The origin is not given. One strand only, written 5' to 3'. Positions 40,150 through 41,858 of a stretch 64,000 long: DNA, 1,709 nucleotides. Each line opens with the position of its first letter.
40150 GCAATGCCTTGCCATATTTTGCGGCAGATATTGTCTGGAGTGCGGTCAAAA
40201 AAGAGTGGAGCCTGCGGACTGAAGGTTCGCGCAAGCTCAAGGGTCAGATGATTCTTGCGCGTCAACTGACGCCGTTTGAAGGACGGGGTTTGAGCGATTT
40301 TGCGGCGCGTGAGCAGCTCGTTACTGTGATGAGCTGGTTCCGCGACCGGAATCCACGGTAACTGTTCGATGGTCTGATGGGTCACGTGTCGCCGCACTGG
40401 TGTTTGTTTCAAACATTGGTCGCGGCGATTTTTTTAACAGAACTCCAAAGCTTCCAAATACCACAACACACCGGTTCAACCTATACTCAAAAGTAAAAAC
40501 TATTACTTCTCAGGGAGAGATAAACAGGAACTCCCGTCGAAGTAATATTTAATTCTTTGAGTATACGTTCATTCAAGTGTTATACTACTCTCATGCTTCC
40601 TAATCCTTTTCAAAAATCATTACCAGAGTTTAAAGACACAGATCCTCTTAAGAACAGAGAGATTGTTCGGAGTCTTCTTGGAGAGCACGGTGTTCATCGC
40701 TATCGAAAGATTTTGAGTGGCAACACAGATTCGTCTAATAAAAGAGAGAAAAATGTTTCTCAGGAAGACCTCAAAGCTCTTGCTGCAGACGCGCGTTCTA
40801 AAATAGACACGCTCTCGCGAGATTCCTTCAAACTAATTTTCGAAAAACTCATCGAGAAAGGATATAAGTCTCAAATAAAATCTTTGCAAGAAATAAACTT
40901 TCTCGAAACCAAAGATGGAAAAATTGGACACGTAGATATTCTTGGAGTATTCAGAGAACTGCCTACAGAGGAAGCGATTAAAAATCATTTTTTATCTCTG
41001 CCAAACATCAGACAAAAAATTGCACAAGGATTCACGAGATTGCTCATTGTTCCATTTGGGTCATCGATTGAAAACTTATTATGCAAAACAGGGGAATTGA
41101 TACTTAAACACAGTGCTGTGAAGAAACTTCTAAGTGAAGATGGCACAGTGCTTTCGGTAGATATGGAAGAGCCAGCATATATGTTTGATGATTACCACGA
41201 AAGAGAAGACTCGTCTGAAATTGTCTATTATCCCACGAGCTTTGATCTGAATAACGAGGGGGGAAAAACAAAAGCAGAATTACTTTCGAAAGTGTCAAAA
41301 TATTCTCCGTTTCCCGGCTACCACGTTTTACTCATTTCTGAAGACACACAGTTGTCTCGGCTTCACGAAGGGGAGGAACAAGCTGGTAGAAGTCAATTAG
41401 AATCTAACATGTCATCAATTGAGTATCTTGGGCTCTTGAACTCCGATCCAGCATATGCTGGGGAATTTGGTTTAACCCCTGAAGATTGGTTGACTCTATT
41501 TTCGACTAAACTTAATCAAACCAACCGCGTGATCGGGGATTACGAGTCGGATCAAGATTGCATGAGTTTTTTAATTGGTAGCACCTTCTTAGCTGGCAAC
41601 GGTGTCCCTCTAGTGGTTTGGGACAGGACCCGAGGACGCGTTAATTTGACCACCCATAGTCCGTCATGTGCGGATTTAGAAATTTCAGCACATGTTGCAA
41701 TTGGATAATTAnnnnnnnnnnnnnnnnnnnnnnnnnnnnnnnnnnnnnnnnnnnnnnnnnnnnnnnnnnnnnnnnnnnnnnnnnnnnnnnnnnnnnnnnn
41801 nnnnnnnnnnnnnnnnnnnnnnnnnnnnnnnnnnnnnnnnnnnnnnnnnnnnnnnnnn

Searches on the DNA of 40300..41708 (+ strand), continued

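Call 92: search_with_rna_model(model_id=R1, sources=[L067, L068, L069, L070, L071, L072, L073, L074, L075, L076, L077, L078, L079, L080, L081, L082, L083, L084, L085, L086, L087, L088, L089, L090, L091, L092, L093, L094, L095, L096, L097, L098, L099, L100, L101, L102, L103, L104, L105, L106, L107, L108, L109, L110, L111, L112, L113, L114, L115, L116, L117, L118, L119, L120, L121, L122, L123, L124, L125, L126, L127, L128, L129, L130, L131, L132, L133, L134, L135, L136, L137, L138, L139, L140, L141, L142, L143, L144, L145, L146], max_evalue=0.1)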
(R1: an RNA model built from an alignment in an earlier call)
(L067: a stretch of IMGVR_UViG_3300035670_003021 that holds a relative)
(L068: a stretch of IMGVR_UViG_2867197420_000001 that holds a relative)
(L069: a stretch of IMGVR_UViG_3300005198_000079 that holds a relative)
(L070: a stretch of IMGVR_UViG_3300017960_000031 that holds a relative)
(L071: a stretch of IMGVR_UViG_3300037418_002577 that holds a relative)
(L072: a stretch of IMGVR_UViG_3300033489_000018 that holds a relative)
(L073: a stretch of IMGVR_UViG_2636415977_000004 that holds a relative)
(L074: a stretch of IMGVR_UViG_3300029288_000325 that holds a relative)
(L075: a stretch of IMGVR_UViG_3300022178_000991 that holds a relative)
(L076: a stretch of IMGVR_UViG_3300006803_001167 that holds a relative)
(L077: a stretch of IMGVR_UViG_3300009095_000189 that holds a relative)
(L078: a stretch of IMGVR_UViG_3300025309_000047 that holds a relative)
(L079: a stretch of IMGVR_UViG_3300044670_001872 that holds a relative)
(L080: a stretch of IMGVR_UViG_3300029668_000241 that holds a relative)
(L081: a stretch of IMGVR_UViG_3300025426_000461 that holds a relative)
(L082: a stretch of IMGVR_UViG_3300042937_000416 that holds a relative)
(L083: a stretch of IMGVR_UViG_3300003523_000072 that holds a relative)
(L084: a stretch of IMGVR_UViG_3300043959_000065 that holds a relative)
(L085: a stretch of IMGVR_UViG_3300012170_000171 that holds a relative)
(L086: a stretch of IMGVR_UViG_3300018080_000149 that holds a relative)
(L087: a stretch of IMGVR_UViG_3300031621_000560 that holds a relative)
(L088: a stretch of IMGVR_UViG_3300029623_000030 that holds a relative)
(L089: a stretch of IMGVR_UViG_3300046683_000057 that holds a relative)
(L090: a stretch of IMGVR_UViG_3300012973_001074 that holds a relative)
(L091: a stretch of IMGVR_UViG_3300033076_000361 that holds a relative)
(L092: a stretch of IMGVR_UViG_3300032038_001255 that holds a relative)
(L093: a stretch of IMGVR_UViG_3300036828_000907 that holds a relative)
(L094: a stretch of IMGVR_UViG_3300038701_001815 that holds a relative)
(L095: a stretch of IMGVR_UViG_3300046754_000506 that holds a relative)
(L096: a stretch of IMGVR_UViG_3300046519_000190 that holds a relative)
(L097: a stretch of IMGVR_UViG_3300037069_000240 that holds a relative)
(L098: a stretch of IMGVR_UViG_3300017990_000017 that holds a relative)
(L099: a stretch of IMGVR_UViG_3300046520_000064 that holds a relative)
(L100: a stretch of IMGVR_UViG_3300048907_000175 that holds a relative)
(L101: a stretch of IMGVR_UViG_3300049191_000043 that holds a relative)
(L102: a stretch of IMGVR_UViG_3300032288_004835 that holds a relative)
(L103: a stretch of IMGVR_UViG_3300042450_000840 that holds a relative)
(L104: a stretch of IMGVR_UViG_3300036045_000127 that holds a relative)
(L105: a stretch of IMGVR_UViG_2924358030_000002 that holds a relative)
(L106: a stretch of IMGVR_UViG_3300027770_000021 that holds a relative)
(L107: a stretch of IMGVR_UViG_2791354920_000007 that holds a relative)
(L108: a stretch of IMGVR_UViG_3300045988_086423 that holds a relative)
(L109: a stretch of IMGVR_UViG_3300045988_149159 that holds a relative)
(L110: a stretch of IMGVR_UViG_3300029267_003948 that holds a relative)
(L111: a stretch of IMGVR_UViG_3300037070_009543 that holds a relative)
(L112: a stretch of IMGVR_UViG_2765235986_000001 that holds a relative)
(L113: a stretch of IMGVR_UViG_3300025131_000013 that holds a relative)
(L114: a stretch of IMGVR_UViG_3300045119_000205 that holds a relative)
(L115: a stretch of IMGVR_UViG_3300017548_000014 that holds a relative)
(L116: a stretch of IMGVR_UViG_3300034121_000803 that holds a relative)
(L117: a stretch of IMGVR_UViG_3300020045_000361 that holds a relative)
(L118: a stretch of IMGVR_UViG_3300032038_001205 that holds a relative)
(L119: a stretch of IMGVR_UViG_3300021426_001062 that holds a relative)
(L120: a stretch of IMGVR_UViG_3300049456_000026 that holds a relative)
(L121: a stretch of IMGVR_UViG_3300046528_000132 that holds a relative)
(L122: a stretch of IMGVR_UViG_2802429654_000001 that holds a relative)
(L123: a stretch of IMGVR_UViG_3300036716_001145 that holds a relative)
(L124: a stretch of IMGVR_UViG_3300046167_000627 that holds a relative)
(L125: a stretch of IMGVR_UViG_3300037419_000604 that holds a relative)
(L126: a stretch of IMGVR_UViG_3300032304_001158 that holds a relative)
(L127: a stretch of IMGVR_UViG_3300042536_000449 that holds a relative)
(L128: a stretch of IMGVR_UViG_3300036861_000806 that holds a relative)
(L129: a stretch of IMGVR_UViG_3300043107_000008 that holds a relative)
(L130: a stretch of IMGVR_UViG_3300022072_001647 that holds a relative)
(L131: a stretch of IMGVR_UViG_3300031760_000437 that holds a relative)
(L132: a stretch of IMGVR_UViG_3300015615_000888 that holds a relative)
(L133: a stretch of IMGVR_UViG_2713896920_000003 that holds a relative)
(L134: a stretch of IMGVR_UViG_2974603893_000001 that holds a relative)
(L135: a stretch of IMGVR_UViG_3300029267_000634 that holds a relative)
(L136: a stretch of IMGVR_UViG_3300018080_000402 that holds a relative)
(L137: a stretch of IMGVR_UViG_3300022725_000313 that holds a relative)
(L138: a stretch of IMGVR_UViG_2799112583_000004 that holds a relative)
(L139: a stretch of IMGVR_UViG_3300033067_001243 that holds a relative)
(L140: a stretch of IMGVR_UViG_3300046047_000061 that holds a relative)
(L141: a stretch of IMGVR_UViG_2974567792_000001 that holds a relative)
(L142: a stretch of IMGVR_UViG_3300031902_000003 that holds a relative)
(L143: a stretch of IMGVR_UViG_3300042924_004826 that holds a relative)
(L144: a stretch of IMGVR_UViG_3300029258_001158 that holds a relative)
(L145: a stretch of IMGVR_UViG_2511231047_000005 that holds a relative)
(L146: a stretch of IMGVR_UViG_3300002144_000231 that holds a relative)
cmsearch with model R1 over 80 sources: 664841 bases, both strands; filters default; matches with E-value up to 0.1: 0.
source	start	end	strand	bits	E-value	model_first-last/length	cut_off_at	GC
